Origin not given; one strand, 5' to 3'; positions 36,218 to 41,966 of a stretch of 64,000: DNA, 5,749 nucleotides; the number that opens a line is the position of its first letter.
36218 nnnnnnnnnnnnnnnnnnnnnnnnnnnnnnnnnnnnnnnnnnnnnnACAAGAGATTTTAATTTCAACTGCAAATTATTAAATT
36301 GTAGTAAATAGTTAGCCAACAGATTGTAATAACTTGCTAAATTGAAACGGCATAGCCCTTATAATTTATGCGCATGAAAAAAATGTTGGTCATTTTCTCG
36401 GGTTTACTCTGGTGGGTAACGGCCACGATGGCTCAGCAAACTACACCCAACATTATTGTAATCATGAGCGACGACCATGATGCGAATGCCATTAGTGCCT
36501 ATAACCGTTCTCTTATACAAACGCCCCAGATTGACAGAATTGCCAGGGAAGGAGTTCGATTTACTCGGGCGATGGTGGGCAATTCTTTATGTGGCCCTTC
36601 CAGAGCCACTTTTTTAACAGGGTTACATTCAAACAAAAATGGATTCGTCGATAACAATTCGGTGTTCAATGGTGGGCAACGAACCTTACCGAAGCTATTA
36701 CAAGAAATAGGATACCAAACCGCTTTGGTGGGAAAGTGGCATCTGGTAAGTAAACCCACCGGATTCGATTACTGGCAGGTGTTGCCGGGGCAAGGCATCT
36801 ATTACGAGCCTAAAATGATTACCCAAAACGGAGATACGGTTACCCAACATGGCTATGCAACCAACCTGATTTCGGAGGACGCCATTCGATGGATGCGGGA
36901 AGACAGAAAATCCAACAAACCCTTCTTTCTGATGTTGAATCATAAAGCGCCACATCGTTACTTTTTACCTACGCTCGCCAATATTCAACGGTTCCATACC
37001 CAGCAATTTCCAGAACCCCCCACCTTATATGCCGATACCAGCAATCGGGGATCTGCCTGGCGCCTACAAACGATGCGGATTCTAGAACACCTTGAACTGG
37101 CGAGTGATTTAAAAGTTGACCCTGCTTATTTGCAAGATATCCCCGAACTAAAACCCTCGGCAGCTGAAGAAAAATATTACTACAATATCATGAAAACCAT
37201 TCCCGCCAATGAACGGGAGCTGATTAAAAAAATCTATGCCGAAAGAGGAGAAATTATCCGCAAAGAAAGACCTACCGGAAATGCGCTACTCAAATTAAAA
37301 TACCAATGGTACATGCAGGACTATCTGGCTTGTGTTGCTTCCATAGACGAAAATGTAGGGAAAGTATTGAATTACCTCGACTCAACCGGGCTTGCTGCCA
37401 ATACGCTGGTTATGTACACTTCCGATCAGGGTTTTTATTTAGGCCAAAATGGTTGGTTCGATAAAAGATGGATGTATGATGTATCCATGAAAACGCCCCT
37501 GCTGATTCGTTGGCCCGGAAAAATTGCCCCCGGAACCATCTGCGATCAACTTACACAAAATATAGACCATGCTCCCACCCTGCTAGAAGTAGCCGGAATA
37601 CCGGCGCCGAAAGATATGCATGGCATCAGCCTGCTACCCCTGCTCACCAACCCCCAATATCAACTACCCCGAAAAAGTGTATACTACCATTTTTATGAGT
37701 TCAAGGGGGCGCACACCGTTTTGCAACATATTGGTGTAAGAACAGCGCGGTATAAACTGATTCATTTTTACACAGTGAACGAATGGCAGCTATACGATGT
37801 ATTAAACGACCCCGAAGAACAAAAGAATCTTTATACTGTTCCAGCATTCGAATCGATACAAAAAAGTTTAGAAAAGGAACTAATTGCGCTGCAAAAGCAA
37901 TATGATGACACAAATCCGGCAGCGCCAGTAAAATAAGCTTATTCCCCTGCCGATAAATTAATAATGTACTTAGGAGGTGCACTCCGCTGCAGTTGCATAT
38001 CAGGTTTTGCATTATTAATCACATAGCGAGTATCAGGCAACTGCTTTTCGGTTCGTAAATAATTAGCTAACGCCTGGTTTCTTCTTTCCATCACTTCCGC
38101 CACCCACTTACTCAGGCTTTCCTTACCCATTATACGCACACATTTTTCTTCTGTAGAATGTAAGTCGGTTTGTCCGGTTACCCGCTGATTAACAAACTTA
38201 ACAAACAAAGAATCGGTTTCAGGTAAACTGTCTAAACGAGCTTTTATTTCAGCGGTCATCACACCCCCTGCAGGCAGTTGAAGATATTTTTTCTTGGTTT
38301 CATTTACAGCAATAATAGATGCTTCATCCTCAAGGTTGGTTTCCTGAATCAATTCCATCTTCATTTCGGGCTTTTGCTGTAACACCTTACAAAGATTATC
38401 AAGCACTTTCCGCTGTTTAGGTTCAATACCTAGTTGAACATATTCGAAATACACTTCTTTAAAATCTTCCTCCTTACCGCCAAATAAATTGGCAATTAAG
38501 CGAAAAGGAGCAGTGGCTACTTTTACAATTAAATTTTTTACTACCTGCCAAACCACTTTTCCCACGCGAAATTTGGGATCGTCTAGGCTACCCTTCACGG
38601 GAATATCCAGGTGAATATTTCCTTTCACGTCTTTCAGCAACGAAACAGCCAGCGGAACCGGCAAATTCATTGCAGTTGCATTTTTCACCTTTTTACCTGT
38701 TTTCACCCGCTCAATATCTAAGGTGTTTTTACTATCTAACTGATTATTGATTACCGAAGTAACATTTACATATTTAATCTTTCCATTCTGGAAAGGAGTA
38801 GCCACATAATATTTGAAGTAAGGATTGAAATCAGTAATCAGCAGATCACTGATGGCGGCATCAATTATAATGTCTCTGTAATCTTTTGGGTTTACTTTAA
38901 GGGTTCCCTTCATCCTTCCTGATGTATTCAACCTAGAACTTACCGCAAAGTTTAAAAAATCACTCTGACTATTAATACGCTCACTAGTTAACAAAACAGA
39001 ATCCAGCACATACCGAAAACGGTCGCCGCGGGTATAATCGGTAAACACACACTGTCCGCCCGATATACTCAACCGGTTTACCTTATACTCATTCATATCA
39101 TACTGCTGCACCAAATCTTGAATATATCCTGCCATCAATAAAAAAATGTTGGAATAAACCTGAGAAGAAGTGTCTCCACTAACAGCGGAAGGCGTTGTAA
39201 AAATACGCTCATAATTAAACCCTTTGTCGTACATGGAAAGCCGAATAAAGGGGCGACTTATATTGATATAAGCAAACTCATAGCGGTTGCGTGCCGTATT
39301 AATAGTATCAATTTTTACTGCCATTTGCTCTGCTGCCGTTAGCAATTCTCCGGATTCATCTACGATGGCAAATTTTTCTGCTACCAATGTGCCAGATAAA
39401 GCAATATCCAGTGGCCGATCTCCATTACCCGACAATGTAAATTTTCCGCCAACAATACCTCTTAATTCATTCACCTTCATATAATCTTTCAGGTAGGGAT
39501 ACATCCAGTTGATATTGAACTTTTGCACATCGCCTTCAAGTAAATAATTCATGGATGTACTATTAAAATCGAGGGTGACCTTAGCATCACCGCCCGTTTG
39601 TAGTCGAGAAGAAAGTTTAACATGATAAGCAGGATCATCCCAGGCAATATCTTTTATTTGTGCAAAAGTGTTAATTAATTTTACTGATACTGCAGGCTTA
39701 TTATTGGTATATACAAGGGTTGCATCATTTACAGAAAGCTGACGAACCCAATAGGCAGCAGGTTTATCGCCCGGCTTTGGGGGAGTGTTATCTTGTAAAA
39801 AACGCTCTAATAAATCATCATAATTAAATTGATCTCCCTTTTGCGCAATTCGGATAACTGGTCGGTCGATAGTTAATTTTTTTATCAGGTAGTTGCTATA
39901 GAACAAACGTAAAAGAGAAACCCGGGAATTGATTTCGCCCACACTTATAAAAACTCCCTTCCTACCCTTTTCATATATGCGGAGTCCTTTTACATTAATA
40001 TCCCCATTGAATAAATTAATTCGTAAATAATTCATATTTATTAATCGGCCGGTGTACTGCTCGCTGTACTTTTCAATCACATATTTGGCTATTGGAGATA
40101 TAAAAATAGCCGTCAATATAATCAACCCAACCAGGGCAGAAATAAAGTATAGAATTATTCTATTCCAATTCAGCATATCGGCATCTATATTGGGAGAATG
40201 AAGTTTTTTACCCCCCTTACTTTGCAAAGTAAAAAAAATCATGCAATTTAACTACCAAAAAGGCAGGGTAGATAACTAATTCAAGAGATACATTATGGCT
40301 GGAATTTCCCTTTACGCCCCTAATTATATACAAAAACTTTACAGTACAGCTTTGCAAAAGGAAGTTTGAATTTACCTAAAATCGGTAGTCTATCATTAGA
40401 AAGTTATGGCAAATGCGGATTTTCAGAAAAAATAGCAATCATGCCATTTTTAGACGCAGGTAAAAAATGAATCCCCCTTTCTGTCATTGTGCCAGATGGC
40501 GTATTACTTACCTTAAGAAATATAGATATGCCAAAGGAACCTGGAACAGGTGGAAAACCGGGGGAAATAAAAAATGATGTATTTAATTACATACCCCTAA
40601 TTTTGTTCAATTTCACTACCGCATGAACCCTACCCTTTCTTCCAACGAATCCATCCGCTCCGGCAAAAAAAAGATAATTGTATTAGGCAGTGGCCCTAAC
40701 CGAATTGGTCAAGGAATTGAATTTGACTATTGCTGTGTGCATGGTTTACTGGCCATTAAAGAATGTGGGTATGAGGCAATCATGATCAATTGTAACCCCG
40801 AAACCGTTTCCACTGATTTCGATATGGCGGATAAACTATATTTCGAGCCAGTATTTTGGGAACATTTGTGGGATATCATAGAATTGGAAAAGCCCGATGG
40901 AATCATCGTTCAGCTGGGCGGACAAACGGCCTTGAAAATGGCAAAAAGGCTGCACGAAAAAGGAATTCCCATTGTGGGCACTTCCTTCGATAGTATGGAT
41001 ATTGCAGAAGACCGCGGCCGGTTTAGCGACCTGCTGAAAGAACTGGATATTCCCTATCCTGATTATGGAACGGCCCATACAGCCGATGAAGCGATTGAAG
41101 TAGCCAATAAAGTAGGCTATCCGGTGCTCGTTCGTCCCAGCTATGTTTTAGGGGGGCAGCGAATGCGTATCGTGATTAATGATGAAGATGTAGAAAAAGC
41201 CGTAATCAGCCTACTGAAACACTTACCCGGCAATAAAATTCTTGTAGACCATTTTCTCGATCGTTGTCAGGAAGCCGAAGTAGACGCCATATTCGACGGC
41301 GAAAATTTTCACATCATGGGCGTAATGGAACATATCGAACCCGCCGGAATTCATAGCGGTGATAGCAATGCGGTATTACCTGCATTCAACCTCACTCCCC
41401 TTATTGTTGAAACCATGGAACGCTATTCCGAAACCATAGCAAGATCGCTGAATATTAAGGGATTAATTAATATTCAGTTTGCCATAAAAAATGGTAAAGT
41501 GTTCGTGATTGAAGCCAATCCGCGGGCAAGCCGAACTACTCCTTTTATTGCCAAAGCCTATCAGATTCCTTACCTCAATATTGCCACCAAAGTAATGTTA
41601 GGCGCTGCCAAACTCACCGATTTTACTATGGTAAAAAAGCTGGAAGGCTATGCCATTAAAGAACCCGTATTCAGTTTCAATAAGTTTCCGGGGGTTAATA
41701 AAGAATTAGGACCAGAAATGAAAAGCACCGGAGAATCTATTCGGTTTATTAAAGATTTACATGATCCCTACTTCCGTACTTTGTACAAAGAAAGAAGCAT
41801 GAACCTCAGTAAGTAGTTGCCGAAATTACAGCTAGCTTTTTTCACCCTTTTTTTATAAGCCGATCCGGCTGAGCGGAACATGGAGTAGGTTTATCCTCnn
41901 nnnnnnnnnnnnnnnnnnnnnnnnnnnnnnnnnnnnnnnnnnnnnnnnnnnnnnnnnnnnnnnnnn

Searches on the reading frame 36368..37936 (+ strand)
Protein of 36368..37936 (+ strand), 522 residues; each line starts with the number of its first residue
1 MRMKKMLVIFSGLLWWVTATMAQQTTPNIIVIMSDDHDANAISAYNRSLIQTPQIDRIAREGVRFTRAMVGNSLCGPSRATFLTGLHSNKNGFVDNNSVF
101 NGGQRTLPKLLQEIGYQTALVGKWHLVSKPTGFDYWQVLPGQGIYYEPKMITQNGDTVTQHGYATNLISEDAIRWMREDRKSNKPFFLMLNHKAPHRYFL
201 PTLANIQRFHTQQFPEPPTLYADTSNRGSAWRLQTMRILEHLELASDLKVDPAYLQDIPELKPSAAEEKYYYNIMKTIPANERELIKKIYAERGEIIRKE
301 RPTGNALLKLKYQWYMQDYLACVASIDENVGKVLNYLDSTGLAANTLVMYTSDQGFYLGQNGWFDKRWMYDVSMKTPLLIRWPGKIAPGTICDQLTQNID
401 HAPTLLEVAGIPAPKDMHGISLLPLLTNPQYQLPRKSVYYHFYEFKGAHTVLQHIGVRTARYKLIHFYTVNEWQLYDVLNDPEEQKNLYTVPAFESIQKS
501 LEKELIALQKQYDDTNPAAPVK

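Call 12: search_protein_families(library=pfam, proteins=[window:36368-37936:+], max_evalue=0.001)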
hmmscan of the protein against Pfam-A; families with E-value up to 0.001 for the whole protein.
window:36368-37936:+ (522 aa): 3 families
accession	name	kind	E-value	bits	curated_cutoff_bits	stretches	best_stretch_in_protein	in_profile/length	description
PF16347.10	SGSH_C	-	1.8e-59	200.7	29.3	1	359-511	1-154/154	N-sulphoglucosamine sulphohydrolase, C-terminal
PF00884.28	Sulfatase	-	7.2e-51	173.7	25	1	27-411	1-301/301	Sulfatase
PF01663.27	Phosphodiest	-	1.1e-09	38.9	23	1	31-103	3-72/342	Type I phosphodiesterase / nucleotide pyrophosphatase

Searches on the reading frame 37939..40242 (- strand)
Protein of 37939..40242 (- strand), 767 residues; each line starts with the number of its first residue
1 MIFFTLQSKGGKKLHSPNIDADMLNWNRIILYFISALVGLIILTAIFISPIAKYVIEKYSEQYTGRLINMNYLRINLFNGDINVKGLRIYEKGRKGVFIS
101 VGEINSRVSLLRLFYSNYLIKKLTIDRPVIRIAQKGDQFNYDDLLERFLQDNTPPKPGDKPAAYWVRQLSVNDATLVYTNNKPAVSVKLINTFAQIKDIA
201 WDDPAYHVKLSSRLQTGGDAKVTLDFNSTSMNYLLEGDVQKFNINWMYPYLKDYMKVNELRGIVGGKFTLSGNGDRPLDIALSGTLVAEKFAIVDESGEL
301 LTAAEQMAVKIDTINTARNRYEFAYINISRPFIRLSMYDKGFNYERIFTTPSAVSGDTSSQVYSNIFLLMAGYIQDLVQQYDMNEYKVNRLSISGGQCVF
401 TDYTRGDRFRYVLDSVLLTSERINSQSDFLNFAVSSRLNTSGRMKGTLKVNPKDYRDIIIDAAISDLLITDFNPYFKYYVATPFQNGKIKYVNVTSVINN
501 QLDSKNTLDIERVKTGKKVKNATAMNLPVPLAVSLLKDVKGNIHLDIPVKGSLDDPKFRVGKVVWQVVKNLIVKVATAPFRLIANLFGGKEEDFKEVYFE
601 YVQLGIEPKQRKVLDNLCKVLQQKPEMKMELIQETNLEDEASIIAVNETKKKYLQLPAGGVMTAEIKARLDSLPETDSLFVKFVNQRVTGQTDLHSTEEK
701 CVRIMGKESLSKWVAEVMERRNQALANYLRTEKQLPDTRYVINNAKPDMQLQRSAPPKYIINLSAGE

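Call 12: search_protein_families(library=pfam, proteins=[window:37939-40242:-], max_evalue=0.001)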
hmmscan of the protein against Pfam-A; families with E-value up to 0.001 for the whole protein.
window:37939-40242:- (767 aa): 1 family
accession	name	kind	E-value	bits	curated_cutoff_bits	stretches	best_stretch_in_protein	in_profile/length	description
PF05359.17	DUF748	-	2.9e-102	343.9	50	2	182-652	475-936/1037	Domain of Unknown Function (DUF748)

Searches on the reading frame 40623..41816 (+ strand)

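Call 12: search_protein_families(library=pfam, proteins=[window:40623-41816:+], max_evalue=0.001)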
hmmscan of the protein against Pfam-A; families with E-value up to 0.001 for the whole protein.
window:40623-41816:+ (397 aa): 7 families
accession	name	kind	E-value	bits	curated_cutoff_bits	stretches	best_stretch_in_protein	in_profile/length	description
PF25596.1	CPSase_L_D1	-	3.9e-48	162.6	27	1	15-126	2-117/118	Carbamoyl phosphate synthase preATP-grasp domain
PF02786.22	CPSase_L_D2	-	4.6e-31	108.4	19.8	1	130-328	1-206/211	Carbamoyl-phosphate synthase L chain, ATP binding domain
PF02222.28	ATP-grasp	-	4e-08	33.6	27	1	137-302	2-163/179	ATP-grasp domain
PF07478.18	Dala_Dala_lig_C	-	2e-07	31.1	24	1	138-300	2-174/204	D-ala D-ala ligase C-terminus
PF02655.19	ATP-grasp_3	-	1.7e-05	25.4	23.2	1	130-302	3-157/160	ATP-grasp domain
PF01071.24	GARS_A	-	1.8e-05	25.1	27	1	136-236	8-112/194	Phosphoribosylglycinamide synthetase, ATP-grasp (A) domain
PF15632.11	ATPgrasp_Ter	-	0.00029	21.1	29.1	1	265-323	49-106/131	ATP-grasp in the biosynthetic pathway with Ter operon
